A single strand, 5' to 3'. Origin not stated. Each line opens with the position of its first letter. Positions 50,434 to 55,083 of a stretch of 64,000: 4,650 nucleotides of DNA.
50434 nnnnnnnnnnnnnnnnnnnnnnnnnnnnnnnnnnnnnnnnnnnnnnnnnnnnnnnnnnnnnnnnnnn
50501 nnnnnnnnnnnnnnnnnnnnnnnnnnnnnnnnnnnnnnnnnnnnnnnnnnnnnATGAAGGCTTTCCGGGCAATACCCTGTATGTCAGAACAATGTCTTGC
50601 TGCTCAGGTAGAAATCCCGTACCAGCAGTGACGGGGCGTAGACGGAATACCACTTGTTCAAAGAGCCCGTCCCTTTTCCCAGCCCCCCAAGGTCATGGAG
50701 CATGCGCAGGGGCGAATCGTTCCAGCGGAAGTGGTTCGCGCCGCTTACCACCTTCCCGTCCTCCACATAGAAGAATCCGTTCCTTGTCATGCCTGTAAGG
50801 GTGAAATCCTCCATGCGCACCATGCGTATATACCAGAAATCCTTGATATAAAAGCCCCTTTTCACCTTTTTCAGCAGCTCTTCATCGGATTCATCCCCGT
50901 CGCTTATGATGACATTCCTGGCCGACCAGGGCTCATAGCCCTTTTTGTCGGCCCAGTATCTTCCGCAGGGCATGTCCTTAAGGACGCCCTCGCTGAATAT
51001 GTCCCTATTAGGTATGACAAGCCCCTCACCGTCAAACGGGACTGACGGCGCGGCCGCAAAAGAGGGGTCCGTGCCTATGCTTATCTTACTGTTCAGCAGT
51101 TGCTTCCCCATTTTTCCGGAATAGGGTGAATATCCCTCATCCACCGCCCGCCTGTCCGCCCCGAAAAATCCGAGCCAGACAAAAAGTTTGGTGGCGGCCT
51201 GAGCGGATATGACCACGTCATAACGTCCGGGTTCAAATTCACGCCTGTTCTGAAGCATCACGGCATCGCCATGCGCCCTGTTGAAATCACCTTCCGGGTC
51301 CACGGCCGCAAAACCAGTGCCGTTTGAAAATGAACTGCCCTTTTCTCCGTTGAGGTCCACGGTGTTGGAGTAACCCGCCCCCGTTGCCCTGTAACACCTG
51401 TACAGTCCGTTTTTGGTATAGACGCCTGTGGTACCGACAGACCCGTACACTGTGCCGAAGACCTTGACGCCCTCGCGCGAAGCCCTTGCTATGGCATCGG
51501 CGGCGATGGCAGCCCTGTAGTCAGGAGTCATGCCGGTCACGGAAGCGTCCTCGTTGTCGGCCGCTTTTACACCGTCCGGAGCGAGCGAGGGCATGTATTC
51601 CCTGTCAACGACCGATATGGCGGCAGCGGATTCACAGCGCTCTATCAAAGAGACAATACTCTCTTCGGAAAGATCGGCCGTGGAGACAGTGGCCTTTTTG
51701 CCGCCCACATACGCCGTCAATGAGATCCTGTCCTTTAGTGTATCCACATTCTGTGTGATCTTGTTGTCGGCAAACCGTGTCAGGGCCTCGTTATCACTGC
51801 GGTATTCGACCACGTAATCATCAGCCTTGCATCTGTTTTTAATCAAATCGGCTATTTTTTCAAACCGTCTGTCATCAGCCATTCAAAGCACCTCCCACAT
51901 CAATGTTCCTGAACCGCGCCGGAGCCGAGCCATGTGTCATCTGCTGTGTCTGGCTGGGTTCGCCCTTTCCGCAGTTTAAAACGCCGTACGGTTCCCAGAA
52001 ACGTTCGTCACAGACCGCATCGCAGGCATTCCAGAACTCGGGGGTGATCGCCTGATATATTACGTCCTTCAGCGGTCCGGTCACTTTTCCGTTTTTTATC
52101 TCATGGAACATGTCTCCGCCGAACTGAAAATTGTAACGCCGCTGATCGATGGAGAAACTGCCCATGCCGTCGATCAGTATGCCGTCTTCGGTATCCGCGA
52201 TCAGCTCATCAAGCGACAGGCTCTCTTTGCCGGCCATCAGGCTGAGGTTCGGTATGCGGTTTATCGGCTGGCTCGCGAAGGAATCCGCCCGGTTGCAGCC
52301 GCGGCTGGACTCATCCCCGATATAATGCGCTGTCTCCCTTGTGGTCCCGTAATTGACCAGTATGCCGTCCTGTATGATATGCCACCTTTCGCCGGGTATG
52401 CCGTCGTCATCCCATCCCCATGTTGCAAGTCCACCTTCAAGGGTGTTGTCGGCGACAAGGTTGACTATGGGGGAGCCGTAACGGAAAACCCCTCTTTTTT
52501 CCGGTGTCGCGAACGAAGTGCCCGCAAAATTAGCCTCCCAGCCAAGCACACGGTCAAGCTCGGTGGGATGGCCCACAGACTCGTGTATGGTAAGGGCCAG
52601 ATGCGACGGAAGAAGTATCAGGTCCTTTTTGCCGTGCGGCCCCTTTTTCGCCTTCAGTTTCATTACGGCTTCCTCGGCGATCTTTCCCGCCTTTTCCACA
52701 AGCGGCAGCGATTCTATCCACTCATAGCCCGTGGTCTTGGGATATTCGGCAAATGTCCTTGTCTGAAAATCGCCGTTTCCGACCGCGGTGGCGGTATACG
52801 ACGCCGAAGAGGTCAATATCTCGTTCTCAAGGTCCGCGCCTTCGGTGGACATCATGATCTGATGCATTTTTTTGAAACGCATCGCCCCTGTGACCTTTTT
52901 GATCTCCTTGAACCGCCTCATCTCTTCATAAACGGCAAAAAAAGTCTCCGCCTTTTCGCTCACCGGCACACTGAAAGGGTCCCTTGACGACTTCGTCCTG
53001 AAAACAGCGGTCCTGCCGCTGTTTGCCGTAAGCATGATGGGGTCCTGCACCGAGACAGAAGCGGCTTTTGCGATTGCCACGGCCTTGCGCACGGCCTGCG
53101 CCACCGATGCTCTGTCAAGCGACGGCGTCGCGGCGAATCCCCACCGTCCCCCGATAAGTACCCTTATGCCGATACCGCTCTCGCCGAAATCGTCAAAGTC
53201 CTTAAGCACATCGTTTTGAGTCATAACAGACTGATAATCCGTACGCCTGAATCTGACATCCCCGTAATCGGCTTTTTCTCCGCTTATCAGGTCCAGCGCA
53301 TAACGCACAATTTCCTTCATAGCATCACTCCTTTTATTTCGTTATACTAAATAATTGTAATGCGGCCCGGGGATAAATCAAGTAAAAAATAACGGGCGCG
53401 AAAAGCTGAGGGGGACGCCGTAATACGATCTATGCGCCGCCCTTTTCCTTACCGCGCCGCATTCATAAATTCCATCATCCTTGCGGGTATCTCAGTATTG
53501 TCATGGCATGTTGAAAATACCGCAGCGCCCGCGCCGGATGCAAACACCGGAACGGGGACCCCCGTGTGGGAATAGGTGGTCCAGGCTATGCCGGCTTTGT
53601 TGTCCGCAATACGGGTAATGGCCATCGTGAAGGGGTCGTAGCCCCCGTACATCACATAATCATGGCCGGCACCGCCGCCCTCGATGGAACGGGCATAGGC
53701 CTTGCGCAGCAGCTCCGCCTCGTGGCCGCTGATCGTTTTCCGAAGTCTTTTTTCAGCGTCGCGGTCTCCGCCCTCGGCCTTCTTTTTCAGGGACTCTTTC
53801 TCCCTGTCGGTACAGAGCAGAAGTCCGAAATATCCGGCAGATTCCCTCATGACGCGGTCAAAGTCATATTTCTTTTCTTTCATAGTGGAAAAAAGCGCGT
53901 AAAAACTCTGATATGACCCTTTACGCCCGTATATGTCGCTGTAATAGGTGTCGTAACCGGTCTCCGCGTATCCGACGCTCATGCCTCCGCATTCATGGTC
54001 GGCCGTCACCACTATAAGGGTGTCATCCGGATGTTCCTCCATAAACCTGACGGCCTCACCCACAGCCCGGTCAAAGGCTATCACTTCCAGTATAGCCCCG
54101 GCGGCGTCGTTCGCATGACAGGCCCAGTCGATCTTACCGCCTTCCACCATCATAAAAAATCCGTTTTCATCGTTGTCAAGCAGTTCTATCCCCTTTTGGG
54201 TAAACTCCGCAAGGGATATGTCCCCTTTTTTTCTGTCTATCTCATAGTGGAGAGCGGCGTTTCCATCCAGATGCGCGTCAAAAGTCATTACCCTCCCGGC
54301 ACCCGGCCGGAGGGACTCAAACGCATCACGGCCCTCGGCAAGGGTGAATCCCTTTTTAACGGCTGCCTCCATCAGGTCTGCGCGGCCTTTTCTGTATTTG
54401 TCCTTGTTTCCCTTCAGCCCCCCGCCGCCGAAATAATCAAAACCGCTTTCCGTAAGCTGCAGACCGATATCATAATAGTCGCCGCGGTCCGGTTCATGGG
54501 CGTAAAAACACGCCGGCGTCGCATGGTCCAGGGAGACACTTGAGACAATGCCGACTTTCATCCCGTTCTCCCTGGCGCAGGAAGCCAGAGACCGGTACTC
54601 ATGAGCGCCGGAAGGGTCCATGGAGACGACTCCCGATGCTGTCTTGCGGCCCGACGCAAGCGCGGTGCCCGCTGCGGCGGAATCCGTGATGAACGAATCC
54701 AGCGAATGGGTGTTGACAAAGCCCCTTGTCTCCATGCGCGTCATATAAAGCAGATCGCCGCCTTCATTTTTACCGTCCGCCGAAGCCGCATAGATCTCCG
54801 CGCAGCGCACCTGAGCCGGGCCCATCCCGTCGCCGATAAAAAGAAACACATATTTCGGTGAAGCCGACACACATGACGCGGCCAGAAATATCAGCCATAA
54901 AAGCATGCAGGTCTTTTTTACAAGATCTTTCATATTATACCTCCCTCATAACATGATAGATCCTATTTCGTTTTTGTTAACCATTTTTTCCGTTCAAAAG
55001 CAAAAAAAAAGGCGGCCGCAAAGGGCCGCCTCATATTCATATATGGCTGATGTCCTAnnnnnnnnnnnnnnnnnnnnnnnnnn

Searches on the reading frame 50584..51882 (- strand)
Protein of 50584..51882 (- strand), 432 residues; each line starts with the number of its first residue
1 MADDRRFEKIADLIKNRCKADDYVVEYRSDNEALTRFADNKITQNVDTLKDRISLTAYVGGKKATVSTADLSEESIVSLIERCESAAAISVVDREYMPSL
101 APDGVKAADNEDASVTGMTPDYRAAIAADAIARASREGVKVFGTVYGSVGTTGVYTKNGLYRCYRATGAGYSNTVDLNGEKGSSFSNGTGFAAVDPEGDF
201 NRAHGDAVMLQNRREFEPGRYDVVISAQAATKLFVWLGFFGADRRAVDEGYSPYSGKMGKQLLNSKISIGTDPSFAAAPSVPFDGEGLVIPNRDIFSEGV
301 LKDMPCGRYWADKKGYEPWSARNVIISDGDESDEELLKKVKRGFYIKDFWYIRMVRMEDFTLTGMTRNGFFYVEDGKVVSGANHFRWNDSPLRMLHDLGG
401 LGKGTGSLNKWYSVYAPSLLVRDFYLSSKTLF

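Call 82: search_protein_families(library=pfam, proteins=[window:50584-51882:-], max_evalue=0.00001)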
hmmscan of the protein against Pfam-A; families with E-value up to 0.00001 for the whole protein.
window:50584-51882:- (432 aa): 2 families
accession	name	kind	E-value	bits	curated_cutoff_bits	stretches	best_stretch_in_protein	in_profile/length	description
PF19289.4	PmbA_TldD_3rd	-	6.3e-32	111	22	1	218-425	1-217/220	PmbA/TldA metallopeptidase C-terminal domain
PF01523.21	PmbA_TldD_1st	-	8.4e-07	29.5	20.9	1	29-87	7-65/65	PmbA/TldA metallopeptidase domain 1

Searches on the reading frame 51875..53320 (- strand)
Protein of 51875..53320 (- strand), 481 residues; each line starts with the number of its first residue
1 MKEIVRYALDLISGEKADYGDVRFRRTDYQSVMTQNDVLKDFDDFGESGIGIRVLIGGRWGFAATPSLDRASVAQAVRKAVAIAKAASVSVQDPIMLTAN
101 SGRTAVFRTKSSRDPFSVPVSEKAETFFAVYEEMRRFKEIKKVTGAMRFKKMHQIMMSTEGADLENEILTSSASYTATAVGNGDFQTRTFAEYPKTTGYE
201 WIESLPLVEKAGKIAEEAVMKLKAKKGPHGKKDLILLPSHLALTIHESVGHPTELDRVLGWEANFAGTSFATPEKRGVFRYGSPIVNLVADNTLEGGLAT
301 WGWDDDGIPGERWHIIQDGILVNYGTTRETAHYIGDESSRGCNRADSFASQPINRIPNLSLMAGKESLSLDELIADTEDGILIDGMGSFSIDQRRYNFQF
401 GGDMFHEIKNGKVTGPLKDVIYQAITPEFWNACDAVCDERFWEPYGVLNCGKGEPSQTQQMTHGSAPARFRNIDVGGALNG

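Call 82: search_protein_families(library=pfam, proteins=[window:51875-53320:-], max_evalue=0.00001)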
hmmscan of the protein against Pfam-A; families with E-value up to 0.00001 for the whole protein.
window:51875-53320:- (481 aa): 3 families
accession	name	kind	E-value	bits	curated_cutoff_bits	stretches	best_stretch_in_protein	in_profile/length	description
PF19289.4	PmbA_TldD_3rd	-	3e-29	102.2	22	1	230-476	2-219/220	PmbA/TldA metallopeptidase C-terminal domain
PF01523.21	PmbA_TldD_1st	-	9.6e-15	54.9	20.9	1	21-84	2-65/65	PmbA/TldA metallopeptidase domain 1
PF19290.4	PmbA_TldD_2nd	-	8.8e-07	29.8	20.9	1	114-223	2-106/109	PmbA/TldA metallopeptidase central domain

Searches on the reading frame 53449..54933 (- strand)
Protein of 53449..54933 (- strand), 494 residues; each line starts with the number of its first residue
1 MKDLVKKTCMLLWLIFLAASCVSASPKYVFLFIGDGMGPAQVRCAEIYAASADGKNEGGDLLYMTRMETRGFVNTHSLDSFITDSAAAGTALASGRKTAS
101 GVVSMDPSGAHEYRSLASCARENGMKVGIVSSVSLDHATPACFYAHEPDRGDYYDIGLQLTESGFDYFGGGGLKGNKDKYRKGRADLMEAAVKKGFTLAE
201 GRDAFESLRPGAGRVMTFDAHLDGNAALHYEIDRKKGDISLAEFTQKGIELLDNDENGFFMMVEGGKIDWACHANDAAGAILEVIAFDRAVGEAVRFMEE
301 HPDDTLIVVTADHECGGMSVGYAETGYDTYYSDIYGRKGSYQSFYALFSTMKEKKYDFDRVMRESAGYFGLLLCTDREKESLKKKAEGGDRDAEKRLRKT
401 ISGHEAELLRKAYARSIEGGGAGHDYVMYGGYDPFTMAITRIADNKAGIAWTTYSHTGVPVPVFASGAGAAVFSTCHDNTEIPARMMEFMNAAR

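Call 82: search_protein_families(library=pfam, proteins=[window:53449-54933:-], max_evalue=0.00001)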
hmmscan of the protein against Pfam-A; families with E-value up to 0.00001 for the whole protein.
window:53449-54933:- (494 aa): 2 families
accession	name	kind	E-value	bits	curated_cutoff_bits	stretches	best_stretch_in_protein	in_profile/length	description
PF00245.25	Alk_phosphatase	-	6e-66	223.6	24.4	1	27-356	2-354/423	Alkaline phosphatase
PF01676.23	Metalloenzyme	-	9e-07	29.1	24.3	0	238-315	128-202/252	Metalloenzyme superfamily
